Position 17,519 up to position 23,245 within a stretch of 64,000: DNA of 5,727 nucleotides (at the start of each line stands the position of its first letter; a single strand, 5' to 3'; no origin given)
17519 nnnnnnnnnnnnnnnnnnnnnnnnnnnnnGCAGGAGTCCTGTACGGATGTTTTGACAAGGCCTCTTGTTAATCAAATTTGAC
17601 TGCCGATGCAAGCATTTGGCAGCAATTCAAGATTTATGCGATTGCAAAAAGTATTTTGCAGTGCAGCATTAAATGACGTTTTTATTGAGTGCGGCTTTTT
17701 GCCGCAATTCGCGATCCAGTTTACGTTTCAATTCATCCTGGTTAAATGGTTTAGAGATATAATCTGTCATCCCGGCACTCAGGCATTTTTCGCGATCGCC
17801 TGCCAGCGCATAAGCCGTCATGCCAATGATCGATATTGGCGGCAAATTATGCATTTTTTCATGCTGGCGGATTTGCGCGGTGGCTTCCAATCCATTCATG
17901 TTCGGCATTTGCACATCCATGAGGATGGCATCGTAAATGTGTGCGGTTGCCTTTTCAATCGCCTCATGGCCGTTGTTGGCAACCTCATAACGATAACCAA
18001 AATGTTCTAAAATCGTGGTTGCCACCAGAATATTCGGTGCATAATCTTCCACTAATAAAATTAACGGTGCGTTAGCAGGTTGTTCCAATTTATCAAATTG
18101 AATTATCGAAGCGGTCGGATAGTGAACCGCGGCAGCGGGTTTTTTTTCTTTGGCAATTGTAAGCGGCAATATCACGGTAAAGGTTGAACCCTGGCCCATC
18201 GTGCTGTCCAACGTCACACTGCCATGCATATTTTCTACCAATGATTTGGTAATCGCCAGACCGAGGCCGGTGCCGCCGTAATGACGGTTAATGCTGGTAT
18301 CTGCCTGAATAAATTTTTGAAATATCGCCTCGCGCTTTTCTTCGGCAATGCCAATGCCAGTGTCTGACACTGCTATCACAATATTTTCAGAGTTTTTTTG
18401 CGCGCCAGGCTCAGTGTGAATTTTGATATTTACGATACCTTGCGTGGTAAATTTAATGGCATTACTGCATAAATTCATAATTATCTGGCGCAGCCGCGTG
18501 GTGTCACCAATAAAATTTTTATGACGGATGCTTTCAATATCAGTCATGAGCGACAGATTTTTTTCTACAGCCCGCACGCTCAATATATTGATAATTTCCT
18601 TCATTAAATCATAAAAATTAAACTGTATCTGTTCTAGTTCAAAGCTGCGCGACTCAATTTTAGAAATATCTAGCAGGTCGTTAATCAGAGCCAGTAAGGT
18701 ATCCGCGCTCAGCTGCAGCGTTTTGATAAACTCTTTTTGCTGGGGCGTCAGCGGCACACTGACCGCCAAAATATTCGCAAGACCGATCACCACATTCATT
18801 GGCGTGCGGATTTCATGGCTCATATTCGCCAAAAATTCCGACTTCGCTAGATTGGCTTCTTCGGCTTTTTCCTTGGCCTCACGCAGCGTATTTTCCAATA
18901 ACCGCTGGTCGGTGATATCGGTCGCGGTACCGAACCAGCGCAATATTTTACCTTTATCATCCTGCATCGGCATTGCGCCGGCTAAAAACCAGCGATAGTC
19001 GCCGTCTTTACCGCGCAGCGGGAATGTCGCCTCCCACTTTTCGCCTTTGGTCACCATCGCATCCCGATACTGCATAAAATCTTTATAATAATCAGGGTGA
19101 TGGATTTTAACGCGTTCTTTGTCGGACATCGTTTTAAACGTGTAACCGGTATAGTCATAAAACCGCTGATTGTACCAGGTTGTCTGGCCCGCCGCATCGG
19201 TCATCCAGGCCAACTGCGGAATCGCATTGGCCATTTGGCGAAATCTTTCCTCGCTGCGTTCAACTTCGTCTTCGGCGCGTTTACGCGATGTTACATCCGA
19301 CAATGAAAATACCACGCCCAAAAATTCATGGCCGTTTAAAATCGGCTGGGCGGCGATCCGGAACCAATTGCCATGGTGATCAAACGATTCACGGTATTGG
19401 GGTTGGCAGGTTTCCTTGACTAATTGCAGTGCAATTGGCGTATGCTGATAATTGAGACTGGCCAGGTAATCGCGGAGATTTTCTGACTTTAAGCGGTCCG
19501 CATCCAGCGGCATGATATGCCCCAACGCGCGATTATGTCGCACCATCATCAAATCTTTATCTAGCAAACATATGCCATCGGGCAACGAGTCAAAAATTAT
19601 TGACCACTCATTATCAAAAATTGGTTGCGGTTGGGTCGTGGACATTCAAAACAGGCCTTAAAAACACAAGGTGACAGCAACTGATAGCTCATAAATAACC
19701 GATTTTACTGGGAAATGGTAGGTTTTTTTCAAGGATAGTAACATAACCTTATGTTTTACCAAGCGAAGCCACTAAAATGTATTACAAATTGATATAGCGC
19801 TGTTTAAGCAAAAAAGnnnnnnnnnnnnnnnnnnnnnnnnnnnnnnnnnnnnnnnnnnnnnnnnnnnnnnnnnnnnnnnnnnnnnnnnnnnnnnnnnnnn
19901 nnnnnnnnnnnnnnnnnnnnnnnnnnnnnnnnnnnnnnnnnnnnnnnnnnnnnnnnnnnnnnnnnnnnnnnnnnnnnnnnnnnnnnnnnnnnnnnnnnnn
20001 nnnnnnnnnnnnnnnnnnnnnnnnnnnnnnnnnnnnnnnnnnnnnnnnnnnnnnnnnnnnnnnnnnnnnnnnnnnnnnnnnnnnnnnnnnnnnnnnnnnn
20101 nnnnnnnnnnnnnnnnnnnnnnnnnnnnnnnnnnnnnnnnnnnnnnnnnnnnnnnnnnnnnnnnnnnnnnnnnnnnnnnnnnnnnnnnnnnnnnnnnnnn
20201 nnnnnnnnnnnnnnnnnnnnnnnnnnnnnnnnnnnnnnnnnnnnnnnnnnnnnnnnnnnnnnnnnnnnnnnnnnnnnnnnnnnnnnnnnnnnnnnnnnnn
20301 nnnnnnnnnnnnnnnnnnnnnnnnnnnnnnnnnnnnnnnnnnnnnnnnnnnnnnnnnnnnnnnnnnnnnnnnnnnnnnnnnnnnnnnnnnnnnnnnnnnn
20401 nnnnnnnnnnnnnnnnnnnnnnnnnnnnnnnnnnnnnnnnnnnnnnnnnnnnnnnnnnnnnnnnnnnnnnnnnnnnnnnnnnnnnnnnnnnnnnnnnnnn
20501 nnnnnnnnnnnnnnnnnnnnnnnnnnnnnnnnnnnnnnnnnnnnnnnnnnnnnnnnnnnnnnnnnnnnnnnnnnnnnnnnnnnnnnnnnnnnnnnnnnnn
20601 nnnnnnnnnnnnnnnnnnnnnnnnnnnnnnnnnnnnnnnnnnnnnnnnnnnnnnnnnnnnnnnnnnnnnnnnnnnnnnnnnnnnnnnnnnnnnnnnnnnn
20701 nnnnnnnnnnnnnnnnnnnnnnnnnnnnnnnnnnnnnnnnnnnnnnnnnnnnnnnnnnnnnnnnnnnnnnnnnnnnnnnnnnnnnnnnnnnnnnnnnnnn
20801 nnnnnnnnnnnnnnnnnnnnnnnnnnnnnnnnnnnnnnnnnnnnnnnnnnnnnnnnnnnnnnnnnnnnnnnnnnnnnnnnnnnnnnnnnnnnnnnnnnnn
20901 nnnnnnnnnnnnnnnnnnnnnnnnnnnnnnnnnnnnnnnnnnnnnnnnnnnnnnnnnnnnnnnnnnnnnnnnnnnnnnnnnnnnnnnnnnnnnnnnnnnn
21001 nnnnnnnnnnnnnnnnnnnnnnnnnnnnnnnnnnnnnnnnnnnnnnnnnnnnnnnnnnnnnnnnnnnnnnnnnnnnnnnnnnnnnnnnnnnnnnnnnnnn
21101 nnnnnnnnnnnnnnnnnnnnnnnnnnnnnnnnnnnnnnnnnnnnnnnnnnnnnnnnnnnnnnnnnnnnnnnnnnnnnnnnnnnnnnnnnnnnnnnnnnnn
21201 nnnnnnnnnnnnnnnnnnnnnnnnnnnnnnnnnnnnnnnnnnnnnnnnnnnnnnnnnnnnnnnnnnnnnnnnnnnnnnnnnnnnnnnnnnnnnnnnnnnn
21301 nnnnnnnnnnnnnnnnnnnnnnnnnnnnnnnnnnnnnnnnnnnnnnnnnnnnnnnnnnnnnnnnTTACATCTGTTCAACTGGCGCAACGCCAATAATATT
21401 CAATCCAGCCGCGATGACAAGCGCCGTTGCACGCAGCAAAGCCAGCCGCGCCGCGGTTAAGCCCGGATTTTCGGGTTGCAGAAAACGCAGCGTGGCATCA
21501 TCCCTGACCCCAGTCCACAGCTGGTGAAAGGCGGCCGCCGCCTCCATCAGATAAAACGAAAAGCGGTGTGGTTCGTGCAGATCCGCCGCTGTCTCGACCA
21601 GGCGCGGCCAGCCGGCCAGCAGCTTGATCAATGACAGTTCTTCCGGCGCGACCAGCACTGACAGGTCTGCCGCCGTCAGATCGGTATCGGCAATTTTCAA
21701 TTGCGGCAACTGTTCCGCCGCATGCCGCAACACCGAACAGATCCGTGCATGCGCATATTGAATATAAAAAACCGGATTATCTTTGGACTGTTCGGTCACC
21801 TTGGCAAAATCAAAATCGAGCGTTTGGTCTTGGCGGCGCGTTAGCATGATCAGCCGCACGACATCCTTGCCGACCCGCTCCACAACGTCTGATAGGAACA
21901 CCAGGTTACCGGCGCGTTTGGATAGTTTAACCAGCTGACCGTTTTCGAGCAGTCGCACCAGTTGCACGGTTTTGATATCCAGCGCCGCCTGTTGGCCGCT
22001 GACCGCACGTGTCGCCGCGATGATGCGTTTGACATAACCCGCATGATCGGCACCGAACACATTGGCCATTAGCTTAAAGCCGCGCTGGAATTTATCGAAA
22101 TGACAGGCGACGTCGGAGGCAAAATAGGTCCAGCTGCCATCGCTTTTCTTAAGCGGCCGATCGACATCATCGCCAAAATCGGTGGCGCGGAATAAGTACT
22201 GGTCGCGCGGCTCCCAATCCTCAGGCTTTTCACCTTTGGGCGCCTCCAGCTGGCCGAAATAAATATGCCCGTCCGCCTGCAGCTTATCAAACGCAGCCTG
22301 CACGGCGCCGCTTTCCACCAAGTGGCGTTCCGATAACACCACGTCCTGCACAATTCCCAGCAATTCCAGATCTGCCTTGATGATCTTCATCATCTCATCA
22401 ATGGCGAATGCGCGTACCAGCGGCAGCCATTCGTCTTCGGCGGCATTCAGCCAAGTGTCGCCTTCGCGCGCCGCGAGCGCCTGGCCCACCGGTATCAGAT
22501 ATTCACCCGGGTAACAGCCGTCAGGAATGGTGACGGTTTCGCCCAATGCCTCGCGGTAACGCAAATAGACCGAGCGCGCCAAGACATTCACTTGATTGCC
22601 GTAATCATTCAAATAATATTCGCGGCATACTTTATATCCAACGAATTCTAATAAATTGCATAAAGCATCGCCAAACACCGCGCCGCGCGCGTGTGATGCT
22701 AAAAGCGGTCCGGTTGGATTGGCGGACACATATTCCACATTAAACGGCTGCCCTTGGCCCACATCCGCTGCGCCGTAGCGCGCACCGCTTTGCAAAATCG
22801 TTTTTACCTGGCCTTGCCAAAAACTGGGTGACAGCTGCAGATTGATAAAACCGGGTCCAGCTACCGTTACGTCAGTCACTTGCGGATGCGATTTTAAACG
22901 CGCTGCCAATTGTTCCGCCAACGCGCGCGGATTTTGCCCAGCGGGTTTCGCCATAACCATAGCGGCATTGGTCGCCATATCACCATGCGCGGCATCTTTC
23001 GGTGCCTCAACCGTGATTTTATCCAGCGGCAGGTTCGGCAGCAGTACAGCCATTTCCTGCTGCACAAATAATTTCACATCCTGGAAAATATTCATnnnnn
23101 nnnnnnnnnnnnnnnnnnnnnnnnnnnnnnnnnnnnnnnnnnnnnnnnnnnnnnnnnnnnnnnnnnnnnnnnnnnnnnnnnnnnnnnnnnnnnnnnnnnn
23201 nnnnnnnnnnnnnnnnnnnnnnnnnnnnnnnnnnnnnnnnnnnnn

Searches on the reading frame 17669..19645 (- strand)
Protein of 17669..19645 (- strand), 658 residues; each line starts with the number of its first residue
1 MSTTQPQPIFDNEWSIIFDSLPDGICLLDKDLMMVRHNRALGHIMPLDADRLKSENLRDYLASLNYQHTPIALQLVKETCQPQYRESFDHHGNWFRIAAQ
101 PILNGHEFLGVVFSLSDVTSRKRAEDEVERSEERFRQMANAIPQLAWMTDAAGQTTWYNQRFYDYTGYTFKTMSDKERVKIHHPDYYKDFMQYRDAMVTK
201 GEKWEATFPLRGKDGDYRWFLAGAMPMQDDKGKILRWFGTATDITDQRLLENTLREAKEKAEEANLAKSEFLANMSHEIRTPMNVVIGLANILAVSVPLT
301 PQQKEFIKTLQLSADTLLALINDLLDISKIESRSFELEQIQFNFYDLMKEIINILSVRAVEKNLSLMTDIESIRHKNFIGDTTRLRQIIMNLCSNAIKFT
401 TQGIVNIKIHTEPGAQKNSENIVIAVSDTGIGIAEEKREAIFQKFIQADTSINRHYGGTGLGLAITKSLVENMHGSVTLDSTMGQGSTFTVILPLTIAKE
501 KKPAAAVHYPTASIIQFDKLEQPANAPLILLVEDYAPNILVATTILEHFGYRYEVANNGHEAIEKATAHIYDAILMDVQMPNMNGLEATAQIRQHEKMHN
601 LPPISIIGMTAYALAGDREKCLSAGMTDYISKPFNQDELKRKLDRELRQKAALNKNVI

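Call 43: search_protein_families(library=ncbifam, proteins=[window:17669-19645:-], max_evalue=1e-10)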
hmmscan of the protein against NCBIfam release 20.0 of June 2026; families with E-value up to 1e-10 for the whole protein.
window:17669-19645:- (658 aa): 99 families (the best 25 are shown)
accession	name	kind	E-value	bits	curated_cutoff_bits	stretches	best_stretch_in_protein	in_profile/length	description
NF008318.0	PRK11107.1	equivalog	2.8e-112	376.5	890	2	254-500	279-523/920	two-component sensor histidine kinase BarA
TIGR02956.1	TMAO_torS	equivalog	3.1e-102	343.3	676.5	1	255-652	451-825/967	TMAO reductase system sensor histidine kinase/response regulator TorS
NF008302.0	PRK11091.1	equivalog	4.6e-100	336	838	1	117-648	139-644/779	aerobic respiration two-component sensor histidine kinase ArcB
NF041947.1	LuxQ_Vibrio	equivalog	8.3e-98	328.3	1200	1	216-643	424-835/843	quorum-sensing autoinducer 2 sensor kinase/phosphatase LuxQ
NF038297.2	hybrid_HK_HrmK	equivalog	7.8e-90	302.2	725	1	252-640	219-601/607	hybrid histidine kinase/response regulator HrmK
NF011874.0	PRK15347.1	equivalog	5.3e-87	292.8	852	2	253-503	383-622/921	two component system sensor kinase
NF045901.1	HisKinLetSLeg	equivalog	1.5e-85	287.9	1650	2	255-495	280-518/906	two-component system sensor histidine kinase LetS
NF008099.0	PRK10841.1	equivalog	7.3e-79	265.6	920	2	243-503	445-698/949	two-component system sensor histidine kinase RcsC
NF041880.1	EPS_EpsF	equivalog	8.8e-73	245.5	900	2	129-494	140-492/492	response regulator EpsF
NF046044.1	PnpS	equivalog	1.7e-67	228.2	400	1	126-494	48-390/390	two-component system histidine kinase PnpS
NF047874.1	MASE3_PAS_HK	subfamily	5e-65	220.5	560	1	119-504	251-634/655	MASE3 domain-containing sensor histidine kinase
NF007420.1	PRK09959.1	equivalog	3.2e-64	217.1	1995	1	218-651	666-1077/1197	acid-sensing system histidine kinase EvgS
NF008543.0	PRK11466.1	equivalog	8.2e-64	215.9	982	1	254-653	430-804/914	TMAO reductase system sensor histidine kinase/response regulator TorS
NF047465.1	hybrid_HK_LvrA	exception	7e-54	183.1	1200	1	251-648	185-585/819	hybrid histidine kinase/response regulator LvrA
TIGR02966.1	phoR_proteo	equivalog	2.5e-50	171.4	334.2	1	129-493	2-333/333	phosphate regulon sensor histidine kinase PhoR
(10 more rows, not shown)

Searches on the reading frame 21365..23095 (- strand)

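Call 43: search_protein_families(library=ncbifam, proteins=[window:21365-23095:-], max_evalue=1e-10)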
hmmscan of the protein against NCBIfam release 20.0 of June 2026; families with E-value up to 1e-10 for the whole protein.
window:21365-23095:- (576 aa): 4 families
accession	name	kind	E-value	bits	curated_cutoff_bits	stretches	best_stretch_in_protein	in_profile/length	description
TIGR00456.1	argS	equivalog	2.5e-101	339.8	261.65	1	25-576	22-569/569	arginine--tRNA ligase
NF002447.0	PRK01611.3-4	equivalog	3.3e-49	167.8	460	2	7-343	5-329/613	arginine--tRNA ligase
NF045898.1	ArgS_rel_codon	equivalog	7.6e-42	143.9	340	2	25-157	29-151/327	ArgS-related anticodon-binding protein NrtL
NF002446.0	PRK01611.3-3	equivalog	4.5e-41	140.8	399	2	29-178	32-177/636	arginine--tRNA ligase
